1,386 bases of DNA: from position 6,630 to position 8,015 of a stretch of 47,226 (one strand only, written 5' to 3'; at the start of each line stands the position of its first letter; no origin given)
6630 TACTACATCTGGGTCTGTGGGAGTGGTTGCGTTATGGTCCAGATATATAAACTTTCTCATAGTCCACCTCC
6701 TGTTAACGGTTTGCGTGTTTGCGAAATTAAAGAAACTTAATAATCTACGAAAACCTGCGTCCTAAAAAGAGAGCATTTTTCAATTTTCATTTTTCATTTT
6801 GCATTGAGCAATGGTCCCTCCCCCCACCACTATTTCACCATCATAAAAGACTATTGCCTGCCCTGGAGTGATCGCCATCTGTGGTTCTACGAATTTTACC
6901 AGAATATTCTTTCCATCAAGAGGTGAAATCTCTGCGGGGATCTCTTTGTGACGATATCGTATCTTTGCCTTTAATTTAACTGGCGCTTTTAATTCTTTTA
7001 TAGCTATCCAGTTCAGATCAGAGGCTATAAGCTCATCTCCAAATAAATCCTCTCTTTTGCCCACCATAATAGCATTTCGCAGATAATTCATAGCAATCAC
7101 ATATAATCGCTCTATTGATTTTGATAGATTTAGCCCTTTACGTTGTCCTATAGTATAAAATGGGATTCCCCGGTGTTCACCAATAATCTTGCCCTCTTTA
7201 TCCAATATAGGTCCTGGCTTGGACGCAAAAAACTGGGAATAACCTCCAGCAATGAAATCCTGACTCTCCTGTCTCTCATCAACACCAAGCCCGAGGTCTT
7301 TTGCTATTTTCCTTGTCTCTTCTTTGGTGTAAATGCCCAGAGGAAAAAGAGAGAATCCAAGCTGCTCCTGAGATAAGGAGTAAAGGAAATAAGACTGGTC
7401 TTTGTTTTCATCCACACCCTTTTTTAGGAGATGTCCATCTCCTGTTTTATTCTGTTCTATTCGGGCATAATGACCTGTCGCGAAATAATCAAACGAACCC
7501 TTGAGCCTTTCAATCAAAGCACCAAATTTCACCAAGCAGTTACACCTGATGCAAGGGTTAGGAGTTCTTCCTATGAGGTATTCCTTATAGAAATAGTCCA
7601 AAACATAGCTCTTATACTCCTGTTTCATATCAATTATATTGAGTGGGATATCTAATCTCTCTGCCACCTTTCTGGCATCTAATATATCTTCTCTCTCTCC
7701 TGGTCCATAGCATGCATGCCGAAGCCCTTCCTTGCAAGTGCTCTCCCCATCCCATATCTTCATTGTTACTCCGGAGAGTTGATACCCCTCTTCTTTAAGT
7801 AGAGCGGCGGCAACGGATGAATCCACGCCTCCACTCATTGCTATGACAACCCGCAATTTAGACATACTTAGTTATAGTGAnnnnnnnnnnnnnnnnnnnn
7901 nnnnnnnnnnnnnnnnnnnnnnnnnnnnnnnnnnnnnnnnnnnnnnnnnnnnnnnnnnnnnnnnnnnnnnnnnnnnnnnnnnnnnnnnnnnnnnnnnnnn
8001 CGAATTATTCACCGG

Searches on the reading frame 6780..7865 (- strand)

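Call 70: search_protein_families(library=pfam, proteins=[window:6780-7865:-], max_evalue=0.00001)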
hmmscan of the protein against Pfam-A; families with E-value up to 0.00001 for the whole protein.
window:6780-7865:- (361 aa): 3 families
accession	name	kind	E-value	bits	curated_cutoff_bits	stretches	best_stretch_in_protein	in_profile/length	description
PF03054.22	tRNA_Me_trans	-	1.7e-67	227.5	20.6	1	5-203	2-196/202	tRNA methyl transferase HUP domain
PF20258.4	tRNA_Me_trans_C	-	2.5e-22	79.4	20.6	1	277-352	2-77/77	Aminomethyltransferase beta-barrel domain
PF20259.3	tRNA_Me_trans_M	-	3.8e-18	65.2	27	1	211-270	6-66/66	tRNA methyl transferase PRC-barrel domain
